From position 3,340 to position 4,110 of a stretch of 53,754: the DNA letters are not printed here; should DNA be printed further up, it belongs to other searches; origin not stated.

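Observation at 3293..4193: AT-rich DUF3791-DUF3990-DUF3791 cassette whose middle gene carries PARP-like NAD-binding motifs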

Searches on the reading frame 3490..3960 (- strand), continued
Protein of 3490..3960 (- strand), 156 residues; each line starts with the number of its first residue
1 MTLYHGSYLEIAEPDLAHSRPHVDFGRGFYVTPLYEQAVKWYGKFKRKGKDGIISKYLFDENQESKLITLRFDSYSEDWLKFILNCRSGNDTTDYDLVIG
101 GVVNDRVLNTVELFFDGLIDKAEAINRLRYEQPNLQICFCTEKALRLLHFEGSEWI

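Call 34: get_annotated_region(hit=H14, flank=5000)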
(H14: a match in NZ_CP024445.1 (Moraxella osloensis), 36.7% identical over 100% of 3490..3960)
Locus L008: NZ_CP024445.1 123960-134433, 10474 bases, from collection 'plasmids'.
description: Moraxella osloensis strain NP7 plasmid pNP7-2, complete sequence
organism: Moraxella osloensis (NCBI taxid 34062)
taxonomy: Bacteria; Pseudomonadota; Gammaproteobacteria; Moraxellales; Moraxellaceae; Moraxella; Moraxella osloensis
host: -; source: Homo sapiens,single cell,skin swab; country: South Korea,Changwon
typing (MOB-suite, as given by PLSDB): mobilizable; replicon rep_cluster_263; relaxase MOBP
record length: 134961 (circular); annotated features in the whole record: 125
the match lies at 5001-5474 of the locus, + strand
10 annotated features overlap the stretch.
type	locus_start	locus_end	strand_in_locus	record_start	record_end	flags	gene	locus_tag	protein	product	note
CDS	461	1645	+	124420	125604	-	-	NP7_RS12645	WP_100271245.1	hypothetical protein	-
CDS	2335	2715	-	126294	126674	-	-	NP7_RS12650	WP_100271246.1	hypothetical protein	-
CDS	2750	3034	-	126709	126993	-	-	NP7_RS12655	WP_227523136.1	hypothetical protein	-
CDS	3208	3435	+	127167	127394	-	-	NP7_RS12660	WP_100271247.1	helix-turn-helix transcriptional regulator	-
CDS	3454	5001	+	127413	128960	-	-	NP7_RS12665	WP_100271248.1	type I restriction-modification system subunit M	GO:0006306 - DNA methylation [Evidence IEA]; GO:0009307 - DNA restriction-modification system [Evidence IEA]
CDS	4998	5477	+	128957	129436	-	-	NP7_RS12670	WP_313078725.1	DUF3990 domain-containing protein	-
CDS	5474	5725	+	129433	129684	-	-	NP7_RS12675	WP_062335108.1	hypothetical protein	-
CDS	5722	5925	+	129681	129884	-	-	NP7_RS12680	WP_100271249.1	DUF3791 domain-containing protein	-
CDS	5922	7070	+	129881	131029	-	-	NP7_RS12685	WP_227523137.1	restriction endonuclease subunit S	GO:0006304 - DNA modification [Evidence IEA]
CDS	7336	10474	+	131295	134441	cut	-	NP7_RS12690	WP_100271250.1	type I restriction endonuclease subunit R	-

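Call 35: get_annotated_region(hit=H32, flank=4000)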
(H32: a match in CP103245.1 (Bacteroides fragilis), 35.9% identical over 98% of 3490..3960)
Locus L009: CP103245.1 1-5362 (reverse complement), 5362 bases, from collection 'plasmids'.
description: Bacteroides fragilis strain BFG-7 plasmid unnamed1, complete sequence
organism: Bacteroides fragilis (NCBI taxid 817)
taxonomy: Bacteria; Bacteroidota; Bacteroidia; Bacteroidales; Bacteroidaceae; Bacteroides; Bacteroides fragilis
host: -; source: Homo sapiens,cell culture; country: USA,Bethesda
typing (MOB-suite, as given by PLSDB): conjugative; replicon rep_cluster_663; relaxase MOBP; mating-pair formation MPF_T
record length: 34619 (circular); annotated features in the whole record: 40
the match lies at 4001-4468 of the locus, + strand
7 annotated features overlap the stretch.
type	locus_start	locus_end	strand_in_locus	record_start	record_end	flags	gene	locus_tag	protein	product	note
CDS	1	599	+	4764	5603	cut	traN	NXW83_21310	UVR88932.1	conjugative transposon protein TraN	-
CDS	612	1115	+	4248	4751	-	-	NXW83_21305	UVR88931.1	hypothetical protein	-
CDS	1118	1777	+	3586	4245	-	-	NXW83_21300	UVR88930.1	hypothetical protein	-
CDS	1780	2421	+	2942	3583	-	-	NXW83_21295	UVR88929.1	OmpA family protein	-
CDS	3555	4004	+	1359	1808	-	-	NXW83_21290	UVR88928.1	DUF3791 domain-containing protein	-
CDS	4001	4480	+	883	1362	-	-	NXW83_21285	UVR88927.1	DUF3990 domain-containing protein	-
CDS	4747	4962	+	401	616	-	-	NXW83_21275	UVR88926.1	zeta toxin family protein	-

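Call 37: predict_structure(alignment_id=A1)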
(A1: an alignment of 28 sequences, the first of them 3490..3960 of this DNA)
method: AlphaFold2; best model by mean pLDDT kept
length: 156 residues; sequences in the alignment: 28
mean_pLDDT: 79.1   pTM: 0.74
mean pLDDT of the five models: 79.1, 74.4, 47.0, 46.7, 35.3
residues with pLDDT >= 90: 28; 70-90: 92; 50-70: 29; < 50: 7
segments of 3 or more residues with pLDDT < 50: 20-25
pLDDT, mean of each block of 10 residues (from residue 1): 88 64 56 88 66 91 89 79 75 78 71 87 83 77 87 91
secondary structure, 60 per line:
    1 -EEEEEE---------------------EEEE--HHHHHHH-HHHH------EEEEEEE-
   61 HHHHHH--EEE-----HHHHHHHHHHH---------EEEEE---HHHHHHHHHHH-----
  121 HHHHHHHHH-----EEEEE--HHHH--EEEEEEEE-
elements in order: E2-7 E29-32 H35-41 H43-46 E53-59 H61-66 E69-71 H77-87 E97-101 H105-115 H121-129 E135-139 H142-145 E148-155

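Call 39: fold_search(model_id=the predicted structure, library=pdb)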
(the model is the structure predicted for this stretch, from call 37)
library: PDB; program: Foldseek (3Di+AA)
matches with E <= 10: 93; with E <= 0.001: 0
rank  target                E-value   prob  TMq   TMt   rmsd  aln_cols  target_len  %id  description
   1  9r35_D                1.8e-03  1.00  0.48  0.51   6.4       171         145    8  Crystal structure of the Pseudomonas putida Xre-RES toxin-antitoxin complex bound to promoter DNA (released 2025-08-20)
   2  9r35_A                2.0e-03  1.00  0.51  0.54   5.9       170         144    6  Crystal structure of the Pseudomonas putida Xre-RES toxin-antitoxin complex bound to promoter DNA (released 2025-08-20)
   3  8gug_A                2.6e-02  0.75  0.41  0.41   6.9       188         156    7  Structure of VPA0770 toxin bound to VPA0769 antitoxin in Vibrio parahaemolyticus (released 2023-07-26)
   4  6d0i_C                1.4e-01  0.66  0.50  0.49   5.6       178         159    7  ParT: Prs ADP-ribosylating toxin bound to cognate antitoxin ParS. L48M ParT, SeMet-substituted complex. (released 2019-01-09)
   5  6d0h_C                1.6e-01  0.63  0.49  0.48   5.6       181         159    6  ParT: Prs ADP-ribosylating toxin bound to cognate antitoxin ParS (released 2019-01-09)
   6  7rt7_I                1.8e-01  0.47  0.39  0.43   7.5       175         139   10  Crystal structure of the RhsP2 C-terminal toxin domain in complex with its immunity protein, RhsI2 (released 2022-08-17)
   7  9g7n                  5.7e-01  0.44  0.46  0.14   5.5       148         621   11  Crystal structure of Chromobacterium haemolyticum PE-like toxin, Hmx (released 2025-01-29)
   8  8tg6                  7.4e-01  0.15  0.23  0.20   5.8        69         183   26  tRNA 2'-phosphotransferase (Tpt1) from Aeropyrum pernix in complex with sulfate anions (released 2023-11-08)
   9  7skk_D                9.5e-01  0.33  0.28  0.25   4.6        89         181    8  pertussis toxin in complex with ADPR and Nicotinamide (released 2022-04-13)
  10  2aua_B                1.0e+00  0.08  0.22  0.18   7.8       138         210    9  Structure of BC2332: A Protein of Unknown Function from Bacillus cereus (released 2005-10-11)
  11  7sne_A                1.2e+00  0.13  0.39  0.35   8.0       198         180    6  Pertussis toxin S1 subunit bound to BaAD (released 2022-04-13)
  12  1aer_B                1.2e+00  0.21  0.41  0.34   6.6       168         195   11  DOMAIN III OF PSEUDOMONAS AERUGINOSA EXOTOXIN COMPLEXED WITH BETA-TAD (released 1996-06-10)
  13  4mam_A                1.2e+00  0.02  0.15  0.08  16.4       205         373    8  The crystal structure of phosphoribosylaminoimidazole carboxylase ATPase subunit of Francisella tularensis subsp. tula (released 2013-08-28)
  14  1dma_B                1.5e+00  0.16  0.40  0.34   7.5       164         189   10  DOMAIN III OF PSEUDOMONAS AERUGINOSA EXOTOXIN COMPLEXED WITH NICOTINAMIDE AND AMP (released 1995-09-15)
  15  4ma5                  1.5e+00  0.01  0.15  0.08  14.6       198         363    5  The crystal structure of phosphoribosylaminoimidazole carboxylase ATPase subunit of Francisella tularensis subsp. tulare (released 2013-08-28)
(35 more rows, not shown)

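Call 52: search_protein_representatives(protein=window:3490-3960:-)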
Query: 156 residues. Proteins with E-value up to 0.001 (for the whole library): 3056; up to 1e-10: 930; up to 1e-30: 34. The best 150 are listed.
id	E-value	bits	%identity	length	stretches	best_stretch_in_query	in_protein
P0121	5.2e-57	208.6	76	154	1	1-118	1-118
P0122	4.8e-54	199.0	59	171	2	1-110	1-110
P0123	8.6e-53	194.9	77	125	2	1-94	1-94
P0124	3.3e-47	176.7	53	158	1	1-151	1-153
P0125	3.6e-46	173.4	54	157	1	1-155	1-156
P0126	5.3e-46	172.8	51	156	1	1-154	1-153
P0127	3.6e-45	170.1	74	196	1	1-106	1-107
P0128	1.3e-43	165.0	84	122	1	64-154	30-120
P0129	3.0e-42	160.6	79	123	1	62-155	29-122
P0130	4.3e-42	160.1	77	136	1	58-155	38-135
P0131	6.7e-40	153.0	48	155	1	3-153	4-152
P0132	2.5e-39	151.1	49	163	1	1-144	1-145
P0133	2.0e-38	148.1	74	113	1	34-122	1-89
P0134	6.5e-38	146.5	80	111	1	74-155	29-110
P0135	6.8e-38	146.4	71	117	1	1-90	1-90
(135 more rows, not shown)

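Call 56: search_solved_structures(query=A2, max_evalue=10, show_alignments=5)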
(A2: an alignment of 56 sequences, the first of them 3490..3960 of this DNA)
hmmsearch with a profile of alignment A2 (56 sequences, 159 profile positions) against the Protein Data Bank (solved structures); distinct sequences matched with E-value up to 10: 6.
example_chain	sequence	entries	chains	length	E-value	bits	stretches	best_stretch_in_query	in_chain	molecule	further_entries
4db5_A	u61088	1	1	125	0.66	12.8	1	97-136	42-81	Tumor necrosis factor ligand superfamily member 18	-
9lt5_A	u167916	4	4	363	1.5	11.7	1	96-150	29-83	2-nitropropane dioxygenase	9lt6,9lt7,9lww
9jsy_A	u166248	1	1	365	1.5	11.6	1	96-150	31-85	2-nitropropane dioxygenase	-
9k7h_A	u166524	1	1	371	1.5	11.6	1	96-150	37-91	2-nitropropane dioxygenase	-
7e1q_A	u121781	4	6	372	1.5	11.6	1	96-150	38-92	2-nitropropane dioxygenase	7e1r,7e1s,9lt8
9sob_O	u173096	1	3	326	2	11.2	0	40-82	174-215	Protein SEH1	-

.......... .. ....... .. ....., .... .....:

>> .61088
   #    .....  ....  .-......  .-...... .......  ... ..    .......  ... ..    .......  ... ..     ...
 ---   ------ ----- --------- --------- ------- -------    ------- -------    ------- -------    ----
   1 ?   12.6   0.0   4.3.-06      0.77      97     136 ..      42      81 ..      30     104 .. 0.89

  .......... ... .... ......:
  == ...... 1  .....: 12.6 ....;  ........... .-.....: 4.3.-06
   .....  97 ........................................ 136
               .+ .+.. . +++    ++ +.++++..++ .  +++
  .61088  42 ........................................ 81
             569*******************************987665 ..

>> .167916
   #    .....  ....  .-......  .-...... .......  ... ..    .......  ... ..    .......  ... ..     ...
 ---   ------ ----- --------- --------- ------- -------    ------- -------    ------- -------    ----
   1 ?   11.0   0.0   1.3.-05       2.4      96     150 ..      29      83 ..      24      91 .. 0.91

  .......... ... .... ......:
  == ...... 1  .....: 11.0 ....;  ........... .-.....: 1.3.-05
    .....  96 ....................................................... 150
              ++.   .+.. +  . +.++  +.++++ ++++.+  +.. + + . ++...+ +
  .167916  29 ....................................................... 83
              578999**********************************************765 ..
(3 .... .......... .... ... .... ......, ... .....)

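Call 57: search_protein_families(library=pfam, alignment_id=A2, max_evalue=10)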
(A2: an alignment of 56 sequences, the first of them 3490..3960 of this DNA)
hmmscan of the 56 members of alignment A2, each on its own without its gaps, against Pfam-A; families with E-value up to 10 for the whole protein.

A. member 1, window:3490-3960:- (156 aa): 2 families
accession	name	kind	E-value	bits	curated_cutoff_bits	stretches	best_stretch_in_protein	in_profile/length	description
PF13151.12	DUF3990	-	1e-49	168.6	32.2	1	1-150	1-152/152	Protein of unknown function (DUF3990)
PF18760.7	ART-PolyVal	-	0.21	12.8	31.2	1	2-59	8-59/140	ADP-Ribosyltransferase in polyvalent proteins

B. families by the number of members that match (of 56 scanned): 32 families (the first 25 are shown)
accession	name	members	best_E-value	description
PF13151.12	DUF3990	56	5.2e-54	Protein of unknown function (DUF3990)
PF18760.7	ART-PolyVal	30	0.00028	ADP-Ribosyltransferase in polyvalent proteins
PF00644.27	PARP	3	0.053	Poly(ADP-ribose) polymerase catalytic domain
PF14363.11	AAA_assoc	3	0.076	Domain associated at C-terminal with AAA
PF14730.11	DUF4468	2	0.0093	Domain of unknown function (DUF4468) with TBP-like fold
PF21913.1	ORC6_2nd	1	0.0061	ORC6 second cyclin-like domain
PF18495.6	VbhA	1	0.0087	Antitoxin VbhA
PF10364.14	NKWYS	1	0.015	Putative capsular polysaccharide synthesis protein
PF12199.13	efb-c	1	0.023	Extracellular fibrinogen binding protein C terminal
PF03064.21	U79_P34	1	0.034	HSV U79 / HCMV P34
PF05273.18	Pox_RNA_Pol_22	1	0.035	Poxvirus RNA polymerase 22 kDa subunit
PF05181.18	XPA_C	1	0.041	XPA protein C-terminus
PF24536.2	NXPE4_C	1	0.05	NXPE family member 4-like, C-terminal domain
PF12931.13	TPR_Sec16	1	0.051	Sec16 Sec23-binding domain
PF00185.30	OTCace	1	0.053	Aspartate/ornithine carbamoyltransferase, Asp/Orn binding domain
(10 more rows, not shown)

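Call 62: find_related_loci(query=A3, collection=genome_contigs, flank=6000)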
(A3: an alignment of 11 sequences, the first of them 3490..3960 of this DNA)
Query A3 (156 aa) in genome_contigs; peptide patterns used: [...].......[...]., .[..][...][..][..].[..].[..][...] (x = any residue, [..] = any of these).
600 stretches matched a pattern (row limit reached: there are more); 570 encode a relative of the query (tblastn E <= 1e-3); the best 80 are kept; 80 distinct loci.
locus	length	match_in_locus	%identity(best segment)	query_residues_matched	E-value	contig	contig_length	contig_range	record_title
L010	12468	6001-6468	81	1-156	5e-85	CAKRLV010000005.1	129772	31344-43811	MAG: uncultured Agathobacter sp. isolate REFINED_METABAT215_TOP10_CONTIGS_1500_ASSEMBLY_K77_MERGED__Hadza_MoBio_hadza-I-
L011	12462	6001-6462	81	1-154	1e-84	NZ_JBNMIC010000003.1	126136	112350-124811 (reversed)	MAG: Brotaphodocola sp. isolate CM_BacBro2439.106 k141_829_length_126136_cov_26.5501, whole genome shotgun sequence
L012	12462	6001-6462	79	1-154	2e-83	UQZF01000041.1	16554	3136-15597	uncultured Clostridiales bacterium isolate UMGS782 genome assembly, contig: NODE_978_length_16554_cov_6.274380, whole ge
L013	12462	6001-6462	79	1-154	4e-82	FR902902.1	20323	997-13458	Firmicutes bacterium CAG:95 genomic scaffold, scf268, whole genome shotgun sequence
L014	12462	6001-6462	79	1-154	5e-82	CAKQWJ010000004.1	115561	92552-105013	MAG: uncultured Clostridia bacterium isolate REFINED_METABAT215_TOP10_CONTIGS_1500_ASSEMBLY_K77_MERGED__Hadza_MoBio_hadz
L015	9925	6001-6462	79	1-154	5e-82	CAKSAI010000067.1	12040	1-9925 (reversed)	MAG: uncultured Lachnospiraceae bacterium isolate REFINED_METABAT215_TOP10_CONTIGS_1500_ASSEMBLY_K77_MERGED__Hadza_MoBio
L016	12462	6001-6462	78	1-154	4e-81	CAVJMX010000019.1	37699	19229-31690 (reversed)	Bacteroidales bacterium H4 isolate H07654-L1_cleanbin_000021 genome assembly, contig: Spades_H07654-L1_contig_762, whole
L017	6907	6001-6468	79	1-156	2e-81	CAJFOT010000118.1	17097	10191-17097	Candidatus Paralachnospira sangeri isolate Coassembly_mag_497 genome assembly, contig: MAGpy_11413_min2k_bin_497_fak87_1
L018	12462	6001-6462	77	1-154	5e-81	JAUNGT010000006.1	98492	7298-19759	MAG: Eubacteriales bacterium isolate S27M_St_35 NODE_88_length_98492_cov_90.110121, whole genome shotgun sequence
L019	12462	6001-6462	78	1-154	2e-80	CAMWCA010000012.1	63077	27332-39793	MAG TPA_asm: uncultured Lachnospiraceae bacterium isolate SRR13528209_bin.6_metawrap_v1.3_MAG genome assembly, contig: N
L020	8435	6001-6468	78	1-156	9e-81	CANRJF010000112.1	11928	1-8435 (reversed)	MAG: uncultured Lachnospiraceae bacterium isolate Lapin-024__bin84 genome assembly, contig: Lapin-024__NODE_6783_length_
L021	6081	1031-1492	77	1-154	4e-80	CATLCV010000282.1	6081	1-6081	MAG TPA_asm: uncultured Lachnospiraceae bacterium isolate MGG09759_1680015481 genome assembly, contig: ERR3199635_8695,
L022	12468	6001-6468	77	1-156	1e-79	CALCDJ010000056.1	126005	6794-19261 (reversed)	MAG TPA_asm: uncultured Blautia sp. isolate ERR318692_bin.46_CONCOCT_v1.1_MAG genome assembly, contig: ERZ1764598.131, w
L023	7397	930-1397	75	1-156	6e-79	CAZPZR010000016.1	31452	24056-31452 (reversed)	MAG TPA_asm: uncultured Lachnospiraceae bacterium isolate SRP350583_co2_16 genome assembly, contig: NODE_1887_length_314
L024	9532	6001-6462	76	1-154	1e-78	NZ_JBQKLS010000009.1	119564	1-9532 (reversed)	Oribacterium sp. Sow4_G1_1 contig00009, whole genome shotgun sequence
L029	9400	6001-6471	71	1-156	1e-75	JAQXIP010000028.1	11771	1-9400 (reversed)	MAG: Clostridiales bacterium isolate SUG1228 k141_9253714, whole genome shotgun sequence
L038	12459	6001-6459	69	1-153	1e-70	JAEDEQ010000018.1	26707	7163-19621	MAG: Clostridiaceae bacterium isolate MAG062 NODE_1726_length_26707_cov_6.898919, whole genome shotgun sequence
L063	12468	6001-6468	54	1-154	2e-57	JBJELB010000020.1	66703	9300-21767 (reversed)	MAG: Lachnospiraceae bacterium isolate LOHA14_bin.019 NODE_152_length_66703_cov_8.270031, whole genome shotgun sequence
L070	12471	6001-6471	49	1-156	2e-50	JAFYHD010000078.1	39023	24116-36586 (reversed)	Bacterium isolate RGIG7086 Sheep_Rumen.Co__c1749584, whole genome shotgun sequence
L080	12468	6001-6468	49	1-154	6e-46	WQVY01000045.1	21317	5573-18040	MAG: Defluviitaleaceae bacterium isolate Emb289P1bin52 Ga0123355_10004011, whole genome shotgun sequence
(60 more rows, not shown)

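Call 68: search_protein_families(library=pfam, alignment_id=A4, max_evalue=0.00001)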
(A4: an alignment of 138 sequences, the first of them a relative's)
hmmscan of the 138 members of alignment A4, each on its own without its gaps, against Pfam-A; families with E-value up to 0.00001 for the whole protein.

A. member 1, L010:4662-5459:+ (266 aa): 3 families
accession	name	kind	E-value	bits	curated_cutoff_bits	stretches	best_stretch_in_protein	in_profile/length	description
PF00005.33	ABC_tran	-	2e-27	96.9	25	1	24-179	1-137/137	ABC transporter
PF02463.25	SMC_N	-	2.8e-07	30.6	40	1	35-210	25-198/220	RecF/RecN/SMC N terminal domain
PF13304.12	AAA_21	-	3.1e-06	27.9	27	0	132-210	220-299/304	AAA domain, putative AbiEii toxin, Type IV TA system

B. families by the number of members that match (of 138 scanned): 170 families (the first 25 are shown)
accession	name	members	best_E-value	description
PF02384.22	N6_Mtase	5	2.6e-63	N-6 DNA Methylase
PF02463.25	SMC_N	4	6.1e-12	RecF/RecN/SMC N terminal domain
PF13173.12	AAA_14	3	1e-27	AAA domain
PF13411.12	MerR_1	3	4.3e-21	MerR HTH family regulatory protein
PF13304.12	AAA_21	3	3e-19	AAA domain, putative AbiEii toxin, Type IV TA system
PF01381.28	HTH_3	3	6.6e-17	Helix-turn-helix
PF08242.18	Methyltransf_12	3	7.4e-17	Methyltransferase domain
PF00376.29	MerR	3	9.7e-14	MerR family regulatory protein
PF12844.13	HTH_19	3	3.3e-12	Helix-turn-helix domain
PF13560.12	HTH_31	3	2.3e-11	Helix-turn-helix domain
PF01131.25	Topoisom_bac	2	2.5e-126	DNA topoisomerase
PF00488.27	MutS_V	2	3.2e-86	MutS domain V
PF03781.23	FGE-sulfatase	2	8.4e-69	Sulfatase-modifying factor enzyme 1-like domain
PF05192.23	MutS_III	2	8.1e-57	MutS domain III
PF01624.25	MutS_I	2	5.6e-49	MutS domain I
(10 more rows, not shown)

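Call 69: search_protein_families(library=padloc, alignment_id=A4, max_evalue=1e-10)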
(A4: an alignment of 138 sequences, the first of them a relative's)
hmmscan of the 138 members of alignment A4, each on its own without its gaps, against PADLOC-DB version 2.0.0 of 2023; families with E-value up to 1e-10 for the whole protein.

A. member 1, L010:4662-5459:+ (266 aa): 2 families
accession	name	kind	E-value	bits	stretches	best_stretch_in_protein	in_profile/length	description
PDLC04135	mad3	-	9.8e-25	85.9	1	139-236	252-354/374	mads_3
PDLC04140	mad8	-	1e-11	43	1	20-213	13-236/314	mads_8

B. families by the number of members that match (of 138 scanned): 218 families (the first 25 are shown)
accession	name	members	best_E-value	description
PDLC04134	mad2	5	4e-22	mads_2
PDLC03021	MTase_I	4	3.5e-39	Type I methyltransferase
PDLC04135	mad3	4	6.1e-33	mads_3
PDLC02521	PglX|PglXI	3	0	PglX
PDLC03600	REase_MTase_IIG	3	0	Type IIG restriction enzyme-methyltransferase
PDLC02641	DrmMI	3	1.7e-263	DrmMI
PDLC02516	PglX|PglXI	3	1.1e-153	PglX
PDLC02517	PglX|PglXI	3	8.4e-145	PglX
PDLC02528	PglX|PglXI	3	5e-79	PglX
PDLC02523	PglX|PglXI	3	1.3e-76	PglX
PDLC02531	PglX|PglXI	3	1.9e-58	PglX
PDLC03027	MTase_I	3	3.8e-58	Type I methyltransferase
PDLC03022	MTase_I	3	4.2e-56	Type I methyltransferase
PDLC03032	MTase_I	3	6.6e-39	Type I methyltransferase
PDLC02540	PglX|PglXI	3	7.9e-23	PglX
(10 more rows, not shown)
